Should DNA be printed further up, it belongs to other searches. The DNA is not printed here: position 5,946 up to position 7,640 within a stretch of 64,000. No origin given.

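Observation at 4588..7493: Candidate two-gene conflict/defence cassette: signal-less DUF1566 lectin-fold plus E/K/R-helix protein coupled to an orphan BrxL-like AAA+ ATPase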

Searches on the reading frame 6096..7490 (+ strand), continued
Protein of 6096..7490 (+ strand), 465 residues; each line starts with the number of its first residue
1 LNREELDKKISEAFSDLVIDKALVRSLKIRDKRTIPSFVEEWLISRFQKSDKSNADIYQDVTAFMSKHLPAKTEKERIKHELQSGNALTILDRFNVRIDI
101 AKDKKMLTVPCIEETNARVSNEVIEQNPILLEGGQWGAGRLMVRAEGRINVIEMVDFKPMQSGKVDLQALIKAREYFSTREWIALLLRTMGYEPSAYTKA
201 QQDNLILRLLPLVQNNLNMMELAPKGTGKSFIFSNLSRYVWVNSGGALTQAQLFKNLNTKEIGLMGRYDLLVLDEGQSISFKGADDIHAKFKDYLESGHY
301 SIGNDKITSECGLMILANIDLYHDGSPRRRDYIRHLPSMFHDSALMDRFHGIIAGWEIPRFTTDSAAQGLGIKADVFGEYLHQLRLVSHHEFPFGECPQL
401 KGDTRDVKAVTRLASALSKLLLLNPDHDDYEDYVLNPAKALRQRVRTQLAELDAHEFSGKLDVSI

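Call 33: search_protein_families(library=pfam, proteins=[L061:1692-3068:+, L061:3274-3621:+, L061:3621-4094:+, L061:4110-7724:+, L061:7731-10001:+, L013:35-1285:+, L013:1266-2144:+, L013:2151-3011:+, L013:11407-13572:+, L024:11436-14768:+], max_evalue=0.001)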
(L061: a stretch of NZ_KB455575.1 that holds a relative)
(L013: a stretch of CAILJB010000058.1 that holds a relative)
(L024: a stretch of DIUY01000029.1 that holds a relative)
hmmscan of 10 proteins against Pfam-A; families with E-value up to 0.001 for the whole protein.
L061:1692-3068:+ (459 aa): 1 family
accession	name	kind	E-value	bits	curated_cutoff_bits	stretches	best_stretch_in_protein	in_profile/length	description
PF13182.11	DUF4007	-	5.5e-22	78.7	27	1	181-441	4-277/288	Protein of unknown function (DUF4007)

L061:3274-3621:+ (116 aa): 1 family
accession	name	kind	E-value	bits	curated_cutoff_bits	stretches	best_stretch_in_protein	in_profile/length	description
PF02452.23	PemK_toxin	-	6.2e-07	30.1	23.1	1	7-107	3-108/109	PemK-like, MazF-like toxin of type II toxin-antitoxin system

L061:3621-4094:+ (158 aa): 0 families

L061:4110-7724:+ (1205 aa): 0 families

L061:7731-10001:+ (757 aa): 1 family
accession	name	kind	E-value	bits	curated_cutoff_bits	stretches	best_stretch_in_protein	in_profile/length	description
PF08665.17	PglZ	-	3.2e-06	27.7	25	0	397-464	3-67/179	PglZ domain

L013:35-1285:+ (417 aa): 1 family
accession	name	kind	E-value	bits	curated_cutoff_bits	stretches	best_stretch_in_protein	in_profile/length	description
PF03235.19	GmrSD_N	-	9.8e-18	65.4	33.2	1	3-134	14-198/199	GmrSD restriction endonuclease, N-terminal domain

L013:1266-2144:+ (293 aa): 2 families
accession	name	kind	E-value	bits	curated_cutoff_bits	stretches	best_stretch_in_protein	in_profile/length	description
PF00069.31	Pkinase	-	6e-25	88.6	31.7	1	36-254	1-204/263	Protein kinase domain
PF07714.23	PK_Tyr_Ser-Thr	-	9e-15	55.1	23.1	1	38-243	3-200/258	Protein tyrosine and serine/threonine kinase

L013:2151-3011:+ (287 aa): 1 family
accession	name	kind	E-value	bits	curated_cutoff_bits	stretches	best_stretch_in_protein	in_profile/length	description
PF13182.11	DUF4007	-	8.9e-22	78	27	1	12-270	5-278/288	Protein of unknown function (DUF4007)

L013:11407-13572:+ (722 aa): 1 family
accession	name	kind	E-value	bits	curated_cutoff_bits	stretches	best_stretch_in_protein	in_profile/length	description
PF03235.19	GmrSD_N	-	5.1e-22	79.4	33.2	1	14-216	5-167/199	GmrSD restriction endonuclease, N-terminal domain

L024:11436-14768:+ (1111 aa): 3 families
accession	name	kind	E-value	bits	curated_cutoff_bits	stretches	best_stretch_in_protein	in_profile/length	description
PF13289.12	SIR2_2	-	3.8e-15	56.7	24.5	1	106-261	2-141/141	SIR2-like domain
PF25199.1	nSTAND_NTPase5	-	3.8e-06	27.2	34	1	341-418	9-82/145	Novel STAND NTPase 5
PF10236.15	DAP3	-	0.00031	20.5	23.1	1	365-414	11-58/311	Mitochondrial ribosomal death-associated protein 3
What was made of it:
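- Those loci carry DUF4007, a roughly 1200-aa BrxC-sized protein, PglZ and then a short BrxL (call 33).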

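Call 39: search_solved_structures(query=window:6096-7490:+, max_evalue=0.001)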
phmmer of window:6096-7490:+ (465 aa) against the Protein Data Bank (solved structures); distinct sequences matched with E-value up to 0.001: 2.
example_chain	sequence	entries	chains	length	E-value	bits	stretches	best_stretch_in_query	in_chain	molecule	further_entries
8emc_A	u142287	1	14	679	2.2e-57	198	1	2-457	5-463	Protease Lon-related BREX system protein BrxL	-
8emh_A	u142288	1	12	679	5.8e-57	196.6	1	2-457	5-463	Protease Lon-related BREX system protein BrxL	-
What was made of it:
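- On BrxL, short form (NCBIfam TIGR02688): Homologous to the solved BrxL 8EMC at E 2e-57 (call 39).
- Closest known: Type-1 BREX BrxL. Same: Homologous over residues 2-457 (E 2e-57), covering the N-domain and the MCM-like AAA+ core with its Walker motifs (call 39).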

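Call 44: search_protein_families(library=pfam, proteins=[L007:4128-6305:+, L011:860-2845:+, L014:89-751:+, L030:2815-3594:+, L054:8549-9931:+, L006:88-1053:+, L009:8673-10001:+, L056:9003-10001:+, L087:7173-10001:+, L087:6298-7155:+], max_evalue=0.01)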
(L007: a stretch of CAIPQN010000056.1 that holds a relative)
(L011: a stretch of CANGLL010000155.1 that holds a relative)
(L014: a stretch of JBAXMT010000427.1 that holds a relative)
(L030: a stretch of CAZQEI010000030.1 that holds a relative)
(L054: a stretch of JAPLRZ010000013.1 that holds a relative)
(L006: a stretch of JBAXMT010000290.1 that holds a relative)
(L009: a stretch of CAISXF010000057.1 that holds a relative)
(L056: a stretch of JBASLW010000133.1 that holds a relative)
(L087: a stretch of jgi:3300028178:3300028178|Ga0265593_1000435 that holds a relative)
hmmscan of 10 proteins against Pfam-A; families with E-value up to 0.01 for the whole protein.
L007:4128-6305:+ (726 aa): 9 families
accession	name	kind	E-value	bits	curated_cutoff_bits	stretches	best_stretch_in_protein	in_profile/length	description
PF08238.18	Sel1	-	7.7e-115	371.7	30.7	12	542-577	1-36/36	Sel1 repeat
PF07719.23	TPR_2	-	7.3e-10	38.6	27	0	402-429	2-29/34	Tetratricopeptide repeat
PF20308.4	TPR-S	-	1.8e-07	32.1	27.6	0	34-144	1-90/102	Tetratricopeptide Repeats-Sensor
PF00515.34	TPR_1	-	4.4e-07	29.9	27.8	0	668-681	15-28/34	Tetratricopeptide repeat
PF13432.12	TPR_16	-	4.1e-06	27.6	32.7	0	41-88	19-64/65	Tetratricopeptide repeat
PF23310.1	TPR_27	-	1.3e-05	25.3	27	0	159-226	26-92/110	Plant tetratrico peptide repeats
PF18433.6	DUF5610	-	3.7e-05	24.6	26.4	0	631-681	64-114/117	Domain of unknown function (DUF5610)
PF13176.12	TPR_7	-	0.00011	22.4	27.9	0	654-682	3-29/36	Tetratricopeptide repeat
PF13424.12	TPR_12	-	0.00066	20.3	30.1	0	632-682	24-73/77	Tetratricopeptide repeat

L011:860-2845:+ (662 aa): 0 families

L014:89-751:+ (221 aa): 0 families

L030:2815-3594:+ (260 aa): 0 families

L054:8549-9931:+ (461 aa): 2 families
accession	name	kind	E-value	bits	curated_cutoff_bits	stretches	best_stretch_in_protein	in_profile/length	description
PF00206.25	Lyase_1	-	1.4e-78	264.9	27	1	13-306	2-312/312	Lyase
PF14698.11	ASL_C2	-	1.8e-26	92.8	27.3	1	369-437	1-69/69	Argininosuccinate lyase C-terminal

L006:88-1053:+ (322 aa): 1 family
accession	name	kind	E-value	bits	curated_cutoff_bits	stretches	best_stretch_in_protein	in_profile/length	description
PF07603.17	Lcl_C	-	1.6e-17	64.3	34.9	1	113-229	2-107/117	Lcl C-terminal domain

L009:8673-10001:+ (443 aa): 2 families
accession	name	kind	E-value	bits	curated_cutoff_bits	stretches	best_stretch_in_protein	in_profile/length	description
PF01556.23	DnaJ_C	-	2.3e-47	161.3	26.6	1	200-371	1-150/152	DnaJ C terminal domain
PF07603.17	Lcl_C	-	5.2e-17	62.6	34.9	1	39-136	2-93/117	Lcl C-terminal domain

L056:9003-10001:+ (333 aa): 1 family
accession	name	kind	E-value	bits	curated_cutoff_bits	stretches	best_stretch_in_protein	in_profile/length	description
PF07603.17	Lcl_C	-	2.9e-18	66.7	34.9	1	138-257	2-107/117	Lcl C-terminal domain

L087:7173-10001:+ (943 aa): 2 families
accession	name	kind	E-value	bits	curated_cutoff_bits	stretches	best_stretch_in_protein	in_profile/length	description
PF07603.17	Lcl_C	-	2.2e-42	144.5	34.9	2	45-169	2-117/117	Lcl C-terminal domain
PF04648.17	MF_alpha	-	0.0098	16.6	19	0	258-265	3-10/13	Yeast mating factor alpha hormone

L087:6298-7155:+ (286 aa): 0 families
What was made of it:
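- On DUF1566 / Lcl_C (PF07603): Family members in other loci score 62-67 bits per domain (call 44).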

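Call 50: find_related_loci(query=window:6096-7490:+, collection=metagenome_contigs, flank=10000)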
Query window:6096-7490:+ (465 aa) in metagenome_contigs; peptide patterns used: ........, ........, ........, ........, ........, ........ (x = any residue, [..] = any of these).
93 stretches matched a pattern; 49 encode a relative of the query (tblastn E <= 1e-3); 49 distinct loci.
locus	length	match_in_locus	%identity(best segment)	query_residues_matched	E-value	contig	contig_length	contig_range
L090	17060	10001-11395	97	1-465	0e+0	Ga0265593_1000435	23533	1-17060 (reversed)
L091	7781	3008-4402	94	1-465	0e+0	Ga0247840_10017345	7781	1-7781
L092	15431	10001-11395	94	1-465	0e+0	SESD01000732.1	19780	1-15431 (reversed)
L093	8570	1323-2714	83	1-465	0e+0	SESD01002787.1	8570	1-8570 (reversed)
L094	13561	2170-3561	82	1-465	0e+0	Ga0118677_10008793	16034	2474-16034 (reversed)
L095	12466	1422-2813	81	1-465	0e+0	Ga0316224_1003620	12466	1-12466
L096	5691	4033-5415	82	3-463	0e+0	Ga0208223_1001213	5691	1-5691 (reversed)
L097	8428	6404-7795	79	1-464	0e+0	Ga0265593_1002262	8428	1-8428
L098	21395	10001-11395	77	1-465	0e+0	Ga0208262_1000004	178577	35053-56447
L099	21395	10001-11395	77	1-465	0e+0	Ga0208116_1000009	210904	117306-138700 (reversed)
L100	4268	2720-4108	78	1-463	0e+0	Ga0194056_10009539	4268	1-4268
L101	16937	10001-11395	77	1-465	0e+0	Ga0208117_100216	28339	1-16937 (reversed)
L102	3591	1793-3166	80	6-463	0e+0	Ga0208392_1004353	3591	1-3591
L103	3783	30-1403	80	6-463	0e+0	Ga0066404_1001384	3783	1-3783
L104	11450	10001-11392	74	1-465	0e+0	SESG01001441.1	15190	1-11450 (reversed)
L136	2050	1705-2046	85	1-114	2e-59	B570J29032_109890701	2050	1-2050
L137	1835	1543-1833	87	1-97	7e-49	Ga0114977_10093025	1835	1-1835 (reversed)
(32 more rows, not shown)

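Call 58: search_protein_families(library=padloc, proteins=[L096:3239-4018:+, L136:641-1705:+, L092:8616-10001:+, L095:112-1422:+, L094:308-2170:+, L007:4128-6305:+, L009:8673-10001:+, L087:7173-10001:+, L091:1578-3008:+, L056:9003-10001:+], max_evalue=0.01)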
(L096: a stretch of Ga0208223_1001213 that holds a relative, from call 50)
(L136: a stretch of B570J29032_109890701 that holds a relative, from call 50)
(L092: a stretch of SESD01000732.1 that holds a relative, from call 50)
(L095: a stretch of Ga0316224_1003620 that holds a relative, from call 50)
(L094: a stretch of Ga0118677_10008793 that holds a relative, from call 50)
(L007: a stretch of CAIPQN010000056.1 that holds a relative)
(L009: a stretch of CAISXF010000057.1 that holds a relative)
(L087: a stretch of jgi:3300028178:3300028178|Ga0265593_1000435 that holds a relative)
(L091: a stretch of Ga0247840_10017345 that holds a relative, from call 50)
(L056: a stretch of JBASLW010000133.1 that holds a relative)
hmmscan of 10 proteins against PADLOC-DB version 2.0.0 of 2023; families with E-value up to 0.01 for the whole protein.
L096:3239-4018:+ (260 aa): 5 families
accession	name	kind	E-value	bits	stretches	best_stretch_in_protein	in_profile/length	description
PDLC00643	ZorE2|ZorE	-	1.1e-35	121.3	1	6-207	10-217/282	HNH endonuclease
PDLC00645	ZorE2|ZorE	-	4.3e-32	109.6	1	1-196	1-202/375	HNH endonuclease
PDLC00642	ZorE2|ZorE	-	6.6e-32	109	1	4-203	6-212/283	HNH endonuclease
PDLC00646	ZorE2|ZorE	-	4e-24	83.6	1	1-147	1-146/162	HNH endonuclease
PDLC00644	ZorE2|ZorE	-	2.1e-09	35.4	1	6-181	9-173/267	HNH endonuclease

L136:641-1705:+ (355 aa): 5 families
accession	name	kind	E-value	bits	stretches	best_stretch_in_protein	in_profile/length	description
PDLC00643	ZorE2|ZorE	-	1.3e-75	252.3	1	5-261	9-272/282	HNH endonuclease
PDLC00642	ZorE2|ZorE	-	1.3e-74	249.2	1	4-272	6-278/283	HNH endonuclease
PDLC00645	ZorE2|ZorE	-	1.9e-72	242.4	1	1-287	1-291/375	HNH endonuclease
PDLC00644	ZorE2|ZorE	-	2e-30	104.4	1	6-258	9-246/267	HNH endonuclease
PDLC00646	ZorE2|ZorE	-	1.7e-29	101.1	1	1-149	1-146/162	HNH endonuclease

L092:8616-10001:+ (462 aa): 0 families

L095:112-1422:+ (437 aa): 0 families

L094:308-2170:+ (621 aa): 0 families

L007:4128-6305:+ (726 aa): 1 family
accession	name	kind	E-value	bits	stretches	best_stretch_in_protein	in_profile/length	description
PDLC00284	PtuA1|PtuA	-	1e-08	32.5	1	220-270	7-57/545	AAA ATPase domain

L009:8673-10001:+ (443 aa): 0 families

L087:7173-10001:+ (943 aa): 0 families

L091:1578-3008:+ (477 aa): 5 families
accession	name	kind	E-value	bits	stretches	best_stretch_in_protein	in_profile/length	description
PDLC00643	ZorE2|ZorE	-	6.9e-35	118.7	1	6-180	10-192/282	HNH endonuclease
PDLC00645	ZorE2|ZorE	-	4.7e-32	109.4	1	1-165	1-173/375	HNH endonuclease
PDLC00642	ZorE2|ZorE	-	4.3e-29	99.8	1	4-172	6-182/283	HNH endonuclease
PDLC00646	ZorE2|ZorE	-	6e-24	83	1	1-145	1-146/162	HNH endonuclease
PDLC00644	ZorE2|ZorE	-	1.8e-07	29.1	1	6-143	9-139/267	HNH endonuclease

L056:9003-10001:+ (333 aa): 0 families

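Call 59: search_protein_families(library=pfam, proteins=[L096:3239-4018:+, L136:641-1705:+, L092:8616-10001:+, L095:112-1422:+, L094:308-2170:+, L091:1578-3008:+], max_evalue=0.05)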
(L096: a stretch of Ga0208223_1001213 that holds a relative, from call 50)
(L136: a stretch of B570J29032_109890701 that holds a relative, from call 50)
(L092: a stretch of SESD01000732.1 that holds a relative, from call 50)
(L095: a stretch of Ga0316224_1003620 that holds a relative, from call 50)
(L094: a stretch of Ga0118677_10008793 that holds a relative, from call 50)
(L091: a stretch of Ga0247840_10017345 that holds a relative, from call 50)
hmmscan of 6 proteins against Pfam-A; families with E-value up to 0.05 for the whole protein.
L096:3239-4018:+ (260 aa): 0 families

L136:641-1705:+ (355 aa): 0 families

L092:8616-10001:+ (462 aa): 4 families
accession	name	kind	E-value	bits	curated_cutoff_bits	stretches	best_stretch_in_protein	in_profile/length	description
PF00575.29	S1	-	1.6e-45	153.8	22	2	256-327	2-74/74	S1 RNA binding domain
PF23459.1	S1_RRP5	-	3.8e-09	37.4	27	1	257-324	2-70/72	RRP5 S1 domain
PF21710.3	Spt6_S1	-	6.1e-06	26.9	27.5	0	251-324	9-84/91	Spt6, S1/OB domain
PF02599.21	CsrA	-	7.8e-05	23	27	0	296-324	6-32/53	Global regulator protein family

L095:112-1422:+ (437 aa): 0 families

L094:308-2170:+ (621 aa): 0 families

L091:1578-3008:+ (477 aa): 1 family
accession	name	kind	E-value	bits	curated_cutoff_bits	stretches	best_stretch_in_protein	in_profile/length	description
PF07603.17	Lcl_C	-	1.8e-18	67.4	34.9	1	228-344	2-107/117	Lcl C-terminal domain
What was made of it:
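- Partner genes look like patchworks that include pieces of housekeeping-type domains such as DnaJ_C and S1 (calls 44, 59). The partner heads are classic protein- or RNA-binding modules (calls 44, 59).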
